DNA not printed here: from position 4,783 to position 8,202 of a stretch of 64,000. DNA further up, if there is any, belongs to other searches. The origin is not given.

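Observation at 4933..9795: Whole biotin carboxylase holoenzyme in one chain, with an unusual CT-alpha / linker / CT-beta / BC / BCCP order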

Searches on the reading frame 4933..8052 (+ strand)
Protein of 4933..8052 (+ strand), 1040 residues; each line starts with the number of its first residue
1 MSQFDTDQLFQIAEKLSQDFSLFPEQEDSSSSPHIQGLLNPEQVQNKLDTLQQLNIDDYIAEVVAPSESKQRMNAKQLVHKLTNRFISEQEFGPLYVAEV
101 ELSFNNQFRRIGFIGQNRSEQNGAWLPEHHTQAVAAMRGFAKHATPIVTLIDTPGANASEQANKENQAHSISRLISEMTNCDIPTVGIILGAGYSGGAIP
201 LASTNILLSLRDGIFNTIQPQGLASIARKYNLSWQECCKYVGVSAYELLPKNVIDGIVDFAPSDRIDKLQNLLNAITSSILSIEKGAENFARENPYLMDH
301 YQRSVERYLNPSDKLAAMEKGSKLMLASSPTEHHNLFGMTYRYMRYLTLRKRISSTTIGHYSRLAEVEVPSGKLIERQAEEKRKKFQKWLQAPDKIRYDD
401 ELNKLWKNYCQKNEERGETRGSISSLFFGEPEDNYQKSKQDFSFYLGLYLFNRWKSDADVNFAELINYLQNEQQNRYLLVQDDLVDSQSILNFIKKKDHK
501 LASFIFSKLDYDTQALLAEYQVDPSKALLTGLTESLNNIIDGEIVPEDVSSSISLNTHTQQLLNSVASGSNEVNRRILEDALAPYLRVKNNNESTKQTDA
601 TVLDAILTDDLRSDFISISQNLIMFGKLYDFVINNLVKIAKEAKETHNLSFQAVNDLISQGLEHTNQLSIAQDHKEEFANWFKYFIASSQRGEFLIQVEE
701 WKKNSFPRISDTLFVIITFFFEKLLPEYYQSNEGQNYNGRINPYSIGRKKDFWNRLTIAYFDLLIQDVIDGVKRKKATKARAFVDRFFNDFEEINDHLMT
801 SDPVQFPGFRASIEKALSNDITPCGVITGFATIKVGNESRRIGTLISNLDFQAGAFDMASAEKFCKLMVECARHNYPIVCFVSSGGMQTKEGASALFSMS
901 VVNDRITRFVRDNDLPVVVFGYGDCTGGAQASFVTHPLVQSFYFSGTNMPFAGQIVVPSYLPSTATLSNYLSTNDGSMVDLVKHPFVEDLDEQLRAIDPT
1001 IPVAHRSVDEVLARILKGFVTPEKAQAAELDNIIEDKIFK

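Call 53: predict_structure(alignment_id=A2)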
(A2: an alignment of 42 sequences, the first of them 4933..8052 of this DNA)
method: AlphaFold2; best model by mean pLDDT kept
length: 1040 residues; sequences in the alignment: 42
mean_pLDDT: 77.8   pTM: 0.68
mean pLDDT of the five models: 77.8, 77.6, 77.3, 74.2, 69.3
residues with pLDDT >= 90: 136; 70-90: 669; 50-70: 183; < 50: 52
segments of 3 or more residues with pLDDT < 50: 1-3, 21-32, 363-371, 592-594, 951-965, 1034-1040
pLDDT, mean of each block of 10 residues (from residue 1): 59 71 41 74 90 76 83 90 93 95 91 93 88 92 93 79 73 87 94 84 93 81 61 59 83 90 84 94 89 85 85 77 73 85 88 75 49 58 73 78 87 79 72 86 88 80 86 78 83 86 85 79 76 84 81 83 73 85 79 56 83 88 87 79 79 85 77 76 84 78 66 73 83 81 56 67 75 77 88 85 59 76 86 84 87 70 88 88 63 79 85 83 62 72 70 42 50 58 83 78 78 76 55 43
secondary structure, 60 per line:
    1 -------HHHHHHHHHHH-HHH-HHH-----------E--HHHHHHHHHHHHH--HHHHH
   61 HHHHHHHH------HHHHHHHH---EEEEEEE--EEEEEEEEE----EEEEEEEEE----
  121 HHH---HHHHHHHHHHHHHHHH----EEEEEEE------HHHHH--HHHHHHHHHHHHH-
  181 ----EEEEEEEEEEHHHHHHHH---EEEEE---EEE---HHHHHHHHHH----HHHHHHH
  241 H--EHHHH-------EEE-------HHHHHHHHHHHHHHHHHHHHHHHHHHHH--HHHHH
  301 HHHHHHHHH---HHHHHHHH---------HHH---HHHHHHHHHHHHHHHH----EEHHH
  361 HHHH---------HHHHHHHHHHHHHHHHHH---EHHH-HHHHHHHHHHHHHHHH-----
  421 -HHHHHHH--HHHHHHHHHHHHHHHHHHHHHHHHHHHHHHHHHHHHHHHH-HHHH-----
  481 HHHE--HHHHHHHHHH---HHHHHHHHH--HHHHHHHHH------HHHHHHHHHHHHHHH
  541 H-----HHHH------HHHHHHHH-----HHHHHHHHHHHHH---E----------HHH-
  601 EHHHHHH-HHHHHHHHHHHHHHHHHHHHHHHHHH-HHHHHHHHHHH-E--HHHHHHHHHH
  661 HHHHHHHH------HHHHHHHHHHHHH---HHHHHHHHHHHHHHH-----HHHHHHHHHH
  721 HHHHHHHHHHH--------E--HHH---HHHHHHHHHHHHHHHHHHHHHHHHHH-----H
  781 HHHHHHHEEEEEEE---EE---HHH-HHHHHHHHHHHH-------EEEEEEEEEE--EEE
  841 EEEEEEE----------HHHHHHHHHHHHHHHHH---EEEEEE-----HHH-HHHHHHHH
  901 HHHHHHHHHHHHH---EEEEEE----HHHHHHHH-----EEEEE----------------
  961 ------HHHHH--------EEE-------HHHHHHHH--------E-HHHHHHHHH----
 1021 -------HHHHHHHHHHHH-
elements in order (helices of 4 or more, strands of 3 or more residues): H8-18 H41-53 H56-68 H75-82 E86-92 E95-103 E108-116 H127-142 E147-153 H160-164 H167-179 E185-194 H195-202 E206-210 E214-216 H220-229 H234-241 H245-248 E256-258 H266-293 H296-309 H313-320 H336-351 H358-364 H374-391 H400-415 H422-428 H431-470 H472-475 H487-496 H500-508 H511-519 H526-541 H547-550 H557-564 H570-582 H602-607 H609-634 H636-646 H651-668 H675-687 H691-705 H711-731 H749-774 H780-787 E788-794 H807-818 E826-835 E838-847 H858-874 E878-883 H893-913 E917-922 H927-934 E940-944 H967-971 E980-982 H990-997 H1008-1016 H1028-1039

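Call 58: fold_search(model_id=the predicted structure, library=pdb)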
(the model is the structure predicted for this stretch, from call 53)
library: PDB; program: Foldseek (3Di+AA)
matches with E <= 10: 1034; with E <= 0.001: 263
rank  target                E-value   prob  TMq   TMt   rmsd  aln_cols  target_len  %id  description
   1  9kkm_A                1.3e-78  1.00  0.80  0.61   4.6      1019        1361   47  cryo-EM structure of acetyl-CoA carboxyltransferase holoenzyme dimer from Shewanella oneidensis, mutant E1238A, comple (released 2025-11-19)
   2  9a4k_B                3.6e-11  1.00  0.20  0.60  16.6       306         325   20  Integrative model of ACCD-ACCA by crosslinking MS and deep learning (released 2024-09-18)
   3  2f9i_C                3.8e-11  1.00  0.19  0.64  13.8       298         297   22  Crystal Structure of the carboxyltransferase subunit of ACC from Staphylococcus aureus (released 2006-12-05)
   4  5kdr_A                9.1e-11  1.00  0.21  0.67  14.3       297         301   20  The crystal structure of carboxyltransferase from Staphylococcus Aureus bound to the antimicrobial agent moiramide B. (released 2016-08-10)
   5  2f9i_A                1.1e-10  1.00  0.20  0.65  15.8       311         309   20  Crystal Structure of the carboxyltransferase subunit of ACC from Staphylococcus aureus (released 2006-12-05)
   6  8uz2_A                2.0e-10  1.00  0.20  0.62  16.7       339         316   18  E. coli acetyl-CoA carboxylase, narrow helical local reconstruction, 3.18 Angstrom (released 2024-11-20)
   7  9m70_D                2.6e-10  1.00  0.20  0.75   3.2       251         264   21  Crystal Structure of the Carboxyltransferase Subunit of Acetyl-CoA carboxylase from Chloroflexus aurantiacus (released 2026-03-11)
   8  9m70_B                3.6e-10  1.00  0.20  0.74   3.4       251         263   21  Crystal Structure of the Carboxyltransferase Subunit of Acetyl-CoA carboxylase from Chloroflexus aurantiacus (released 2026-03-11)
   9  2f9y_A                3.6e-10  1.00  0.20  0.65  12.8       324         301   18  The Crystal Structure of The Carboxyltransferase Subunit of ACC from Escherichia coli (released 2006-12-12)
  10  5fif_D                3.6e-07  1.00  0.18  0.34  12.0       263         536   19  Carboxyltransferase domain of a single-chain bacterial carboxylase (released 2016-07-20)
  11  5fif_C                3.7e-07  1.00  0.18  0.35  12.2       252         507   20  Carboxyltransferase domain of a single-chain bacterial carboxylase (released 2016-07-20)
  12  5fif_F                6.6e-07  1.00  0.18  0.35   4.9       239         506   20  Carboxyltransferase domain of a single-chain bacterial carboxylase (released 2016-07-20)
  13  1on3_A                8.6e-07  1.00  0.18  0.36   4.0       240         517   13  Transcarboxylase 12S crystal structure: hexamer assembly and substrate binding to a multienzyme core (with methylmalon (released 2003-05-20)
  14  8zux_B                9.9e-07  1.00  0.19  0.71   3.8       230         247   14  Structure of G668R-hPCC (released 2025-11-19)
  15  1on3_D                1.0e-06  1.00  0.18  0.36   4.1       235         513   14  Transcarboxylase 12S crystal structure: hexamer assembly and substrate binding to a multienzyme core (with methylmalon (released 2003-05-20)
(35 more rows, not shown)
